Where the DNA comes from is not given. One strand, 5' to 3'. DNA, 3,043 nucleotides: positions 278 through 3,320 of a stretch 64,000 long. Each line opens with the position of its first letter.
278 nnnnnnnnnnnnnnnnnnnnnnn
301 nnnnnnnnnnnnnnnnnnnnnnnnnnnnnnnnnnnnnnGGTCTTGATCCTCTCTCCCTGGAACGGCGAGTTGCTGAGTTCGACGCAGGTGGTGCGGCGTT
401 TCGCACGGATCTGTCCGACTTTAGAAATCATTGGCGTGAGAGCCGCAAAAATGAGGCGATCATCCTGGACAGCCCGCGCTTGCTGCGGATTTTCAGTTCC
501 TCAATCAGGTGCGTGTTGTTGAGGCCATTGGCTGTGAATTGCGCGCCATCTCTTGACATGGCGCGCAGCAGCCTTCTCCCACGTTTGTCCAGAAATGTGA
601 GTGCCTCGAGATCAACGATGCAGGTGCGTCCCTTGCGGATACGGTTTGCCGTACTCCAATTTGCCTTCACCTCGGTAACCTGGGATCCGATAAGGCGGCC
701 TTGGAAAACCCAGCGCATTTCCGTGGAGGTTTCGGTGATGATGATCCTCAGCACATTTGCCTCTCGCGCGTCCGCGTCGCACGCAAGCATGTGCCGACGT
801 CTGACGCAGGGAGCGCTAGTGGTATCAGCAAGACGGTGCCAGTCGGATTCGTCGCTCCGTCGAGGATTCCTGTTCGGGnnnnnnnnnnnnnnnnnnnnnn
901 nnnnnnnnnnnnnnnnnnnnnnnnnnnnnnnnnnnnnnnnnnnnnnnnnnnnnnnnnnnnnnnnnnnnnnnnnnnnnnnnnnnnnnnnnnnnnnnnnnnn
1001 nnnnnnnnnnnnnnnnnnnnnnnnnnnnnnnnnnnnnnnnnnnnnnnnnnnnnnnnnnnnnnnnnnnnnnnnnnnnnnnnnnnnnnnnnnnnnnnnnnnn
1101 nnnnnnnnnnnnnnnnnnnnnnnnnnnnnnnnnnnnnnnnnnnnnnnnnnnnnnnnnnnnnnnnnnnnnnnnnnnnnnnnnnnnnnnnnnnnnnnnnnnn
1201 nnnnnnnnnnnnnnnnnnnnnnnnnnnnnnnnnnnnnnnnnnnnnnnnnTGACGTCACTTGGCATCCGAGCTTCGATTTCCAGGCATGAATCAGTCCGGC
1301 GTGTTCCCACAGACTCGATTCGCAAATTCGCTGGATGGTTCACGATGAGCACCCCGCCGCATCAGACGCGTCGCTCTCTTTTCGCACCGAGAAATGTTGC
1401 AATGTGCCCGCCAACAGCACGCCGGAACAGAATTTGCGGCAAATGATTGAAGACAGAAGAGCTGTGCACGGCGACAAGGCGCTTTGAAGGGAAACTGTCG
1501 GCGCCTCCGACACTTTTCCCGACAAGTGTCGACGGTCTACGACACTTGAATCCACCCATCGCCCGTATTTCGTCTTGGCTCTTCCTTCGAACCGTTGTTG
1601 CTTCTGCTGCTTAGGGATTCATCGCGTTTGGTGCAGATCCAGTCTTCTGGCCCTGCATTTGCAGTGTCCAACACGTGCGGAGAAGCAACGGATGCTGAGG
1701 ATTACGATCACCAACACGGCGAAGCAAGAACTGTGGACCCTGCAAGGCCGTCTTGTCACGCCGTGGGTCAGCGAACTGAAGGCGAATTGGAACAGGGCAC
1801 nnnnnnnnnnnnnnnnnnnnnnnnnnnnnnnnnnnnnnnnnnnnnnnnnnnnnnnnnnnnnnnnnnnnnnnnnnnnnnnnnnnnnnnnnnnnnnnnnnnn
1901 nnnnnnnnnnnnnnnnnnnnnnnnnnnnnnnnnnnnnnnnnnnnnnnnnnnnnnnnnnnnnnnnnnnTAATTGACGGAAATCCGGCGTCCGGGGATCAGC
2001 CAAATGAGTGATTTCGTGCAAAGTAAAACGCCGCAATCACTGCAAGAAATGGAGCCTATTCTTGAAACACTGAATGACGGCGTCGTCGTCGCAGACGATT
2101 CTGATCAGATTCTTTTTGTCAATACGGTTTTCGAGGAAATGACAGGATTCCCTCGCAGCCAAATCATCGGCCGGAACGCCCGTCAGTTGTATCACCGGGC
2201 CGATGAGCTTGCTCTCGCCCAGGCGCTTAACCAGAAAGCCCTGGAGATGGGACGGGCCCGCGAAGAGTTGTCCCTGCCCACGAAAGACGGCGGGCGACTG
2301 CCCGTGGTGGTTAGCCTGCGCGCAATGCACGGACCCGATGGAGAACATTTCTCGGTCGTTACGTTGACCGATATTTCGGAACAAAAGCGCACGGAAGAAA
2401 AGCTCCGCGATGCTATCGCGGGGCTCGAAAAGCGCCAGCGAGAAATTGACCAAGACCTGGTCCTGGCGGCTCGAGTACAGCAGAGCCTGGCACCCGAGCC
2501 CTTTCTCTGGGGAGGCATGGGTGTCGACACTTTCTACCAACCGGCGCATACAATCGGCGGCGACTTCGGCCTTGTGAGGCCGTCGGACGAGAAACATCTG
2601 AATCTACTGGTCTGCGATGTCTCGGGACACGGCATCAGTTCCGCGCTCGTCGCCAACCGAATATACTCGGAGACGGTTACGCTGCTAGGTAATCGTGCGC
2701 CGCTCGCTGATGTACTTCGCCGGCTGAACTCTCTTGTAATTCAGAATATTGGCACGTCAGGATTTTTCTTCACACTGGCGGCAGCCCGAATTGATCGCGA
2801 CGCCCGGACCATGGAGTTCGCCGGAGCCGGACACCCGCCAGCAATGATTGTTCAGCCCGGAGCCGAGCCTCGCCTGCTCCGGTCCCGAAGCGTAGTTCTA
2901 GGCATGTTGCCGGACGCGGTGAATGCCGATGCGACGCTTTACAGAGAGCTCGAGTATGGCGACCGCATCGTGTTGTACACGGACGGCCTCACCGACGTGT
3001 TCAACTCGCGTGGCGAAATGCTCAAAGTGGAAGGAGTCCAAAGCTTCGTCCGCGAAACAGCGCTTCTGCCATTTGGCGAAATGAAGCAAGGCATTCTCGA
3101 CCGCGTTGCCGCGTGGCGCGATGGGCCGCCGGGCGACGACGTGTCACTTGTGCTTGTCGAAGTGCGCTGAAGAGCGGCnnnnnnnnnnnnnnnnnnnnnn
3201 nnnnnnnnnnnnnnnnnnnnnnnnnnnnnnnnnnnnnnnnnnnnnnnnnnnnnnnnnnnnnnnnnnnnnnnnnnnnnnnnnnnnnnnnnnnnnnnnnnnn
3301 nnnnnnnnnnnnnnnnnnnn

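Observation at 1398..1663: Divergent sigma-54-type promoters sharing a repeat-rich enhancer; the same 10-mer sits in front of the activator gene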

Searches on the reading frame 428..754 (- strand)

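Call 49: search_protein_families(library=pfam, max_evalue=10, proteins=[window:428-754:-])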
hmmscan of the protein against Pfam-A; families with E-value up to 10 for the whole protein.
window:428-754:- (108 aa): 1 family
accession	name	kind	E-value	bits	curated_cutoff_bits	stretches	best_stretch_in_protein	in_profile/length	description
PF13466.11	STAS_2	-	0.075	13.7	29.2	1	19-74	5-62/80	STAS domain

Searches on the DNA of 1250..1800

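Call 57: search_rna_families(source=window, start=1250, end=1800, threshold=evalue, max_evalue=1)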
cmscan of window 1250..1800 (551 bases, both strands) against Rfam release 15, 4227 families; matches with E-value up to 1: 0.
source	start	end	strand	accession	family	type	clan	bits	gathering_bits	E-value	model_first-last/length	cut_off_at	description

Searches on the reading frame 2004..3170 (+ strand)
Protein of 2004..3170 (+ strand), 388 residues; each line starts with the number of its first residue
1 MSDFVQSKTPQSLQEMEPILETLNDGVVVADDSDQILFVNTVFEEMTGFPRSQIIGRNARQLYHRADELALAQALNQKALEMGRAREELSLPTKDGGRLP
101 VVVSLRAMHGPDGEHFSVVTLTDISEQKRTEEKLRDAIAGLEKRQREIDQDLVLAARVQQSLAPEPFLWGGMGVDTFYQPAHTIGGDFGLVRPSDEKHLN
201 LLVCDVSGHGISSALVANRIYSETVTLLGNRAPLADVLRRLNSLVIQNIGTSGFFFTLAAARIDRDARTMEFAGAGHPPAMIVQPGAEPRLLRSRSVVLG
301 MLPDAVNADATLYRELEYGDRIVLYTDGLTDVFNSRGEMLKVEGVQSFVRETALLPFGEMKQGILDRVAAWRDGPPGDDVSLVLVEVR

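Call 9: search_protein_families(library=pfam, proteins=[window:2004-3170:+])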
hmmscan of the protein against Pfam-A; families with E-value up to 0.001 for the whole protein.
window:2004-3170:+ (388 aa): 7 families
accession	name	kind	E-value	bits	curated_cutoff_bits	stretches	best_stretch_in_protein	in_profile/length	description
PF07228.17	SpoIIE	-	2e-41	142.5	25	1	196-387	2-191/192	Stage II sporulation protein E (SpoIIE)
PF00989.32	PAS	-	2.9e-17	63.1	22.6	1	15-124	2-113/113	PAS fold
PF13426.13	PAS_9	-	4.6e-16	59.4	27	1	24-126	1-103/103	PAS domain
PF08448.16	PAS_4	-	9.9e-10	39.1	23.1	1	20-129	1-110/110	PAS fold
PF13188.13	PAS_8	-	7.8e-07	29.2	21.8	1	19-66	6-54/65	PAS domain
PF12860.13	PAS_7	-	7.9e-06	26.4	27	1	20-132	1-115/115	PAS fold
PF08447.18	PAS_3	-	9.1e-05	23.1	25.6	1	36-117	1-84/89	PAS fold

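Call 11: find_related_loci(query=window:2004-3170:+, collection=genome_contigs, flank=6000)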
Query window:2004-3170:+ (388 aa) in genome_contigs; peptide patterns used: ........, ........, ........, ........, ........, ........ (x = any residue, [..] = any of these).
128 stretches matched a pattern; 28 encode a relative of the query (tblastn E <= 1e-3); 28 distinct loci.
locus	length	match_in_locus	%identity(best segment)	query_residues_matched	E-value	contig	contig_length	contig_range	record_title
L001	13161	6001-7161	88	1-387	0e+0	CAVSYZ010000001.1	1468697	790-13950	MAG: uncultured Acidobacteriota bacterium isolate MFD04463.bin.1.91 genome assembly, contig: contig_14378, whole genome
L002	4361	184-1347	87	1-388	0e+0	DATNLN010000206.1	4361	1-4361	MAG TPA_asm: Candidatus Acidiferrales bacterium isolate SMAG_U11453 k141_695441, whole genome shotgun sequence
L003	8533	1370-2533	85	1-388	0e+0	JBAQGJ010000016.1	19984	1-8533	MAG: Candidatus Acidiferrales bacterium isolate MFD09291_ilm_asm_bin33 k127_106849, whole genome shotgun sequence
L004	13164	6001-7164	86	1-388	0e+0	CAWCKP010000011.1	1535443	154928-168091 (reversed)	MAG: uncultured Acidobacteriota bacterium isolate MFD01248.bin.1.41 genome assembly, contig: contig_2818, whole genome s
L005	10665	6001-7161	81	1-387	0e+0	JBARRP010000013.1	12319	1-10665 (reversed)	MAG: Candidatus Acidiferrales bacterium isolate MFD13499_ilm_asm_bin38 k127_2058, whole genome shotgun sequence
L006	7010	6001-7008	87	1-336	0e+0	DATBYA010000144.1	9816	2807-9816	MAG TPA_asm: Candidatus Sulfotelmatobacter sp. isolate SMAG_U7581 k141_1138550, whole genome shotgun sequence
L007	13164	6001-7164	75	1-388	0e+0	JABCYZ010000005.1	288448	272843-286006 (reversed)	MAG: Acidobacteria bacterium isolate Inc-BW-C-12-O_MAG13 Ga0210391_10000017, whole genome shotgun sequence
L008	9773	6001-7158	76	3-388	0e+0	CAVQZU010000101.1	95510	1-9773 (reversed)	MAG: uncultured Acidobacteriota bacterium isolate MFD10064.bin.2.95 genome assembly, contig: contig_53345, whole genome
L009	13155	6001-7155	71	4-387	7e-180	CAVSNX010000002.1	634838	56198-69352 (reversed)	MAG: uncultured Acidobacteriota bacterium isolate MFD03346.bin.1.51 genome assembly, contig: contig_12004, whole genome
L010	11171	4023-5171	67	5-387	2e-173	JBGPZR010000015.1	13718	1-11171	MAG: Terriglobia bacterium isolate OBJ1_062018_070_20 k141_1586387_length_13718_cov_9.9377, whole genome shotgun sequenc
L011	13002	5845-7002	67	3-388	3e-167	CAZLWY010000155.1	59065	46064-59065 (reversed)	MAG TPA_asm: uncultured Acidobacteriaceae bacterium isolate binchicken_co344_160 genome assembly, contig: k141_4833989,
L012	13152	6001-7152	65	3-387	7e-162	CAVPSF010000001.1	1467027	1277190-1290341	MAG: uncultured Acidobacteriota bacterium isolate MFD00031.bin.1.165 genome assembly, contig: contig_17164, whole genome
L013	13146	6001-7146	61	5-387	3e-156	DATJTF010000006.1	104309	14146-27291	MAG TPA_asm: Verrucomicrobiia bacterium isolate SMAG_U15013 k141_1253436, whole genome shotgun sequence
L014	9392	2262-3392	61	10-387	4e-156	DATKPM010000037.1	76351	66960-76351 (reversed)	MAG TPA_asm: Candidatus Acidoferrum sp. isolate SMAG_U14791 k141_1019028, whole genome shotgun sequence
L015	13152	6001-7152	62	3-387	2e-155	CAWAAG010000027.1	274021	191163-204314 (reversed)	MAG: uncultured Acidobacteriota bacterium isolate MFD01633.bin.1.33 genome assembly, contig: contig_6962, whole genome s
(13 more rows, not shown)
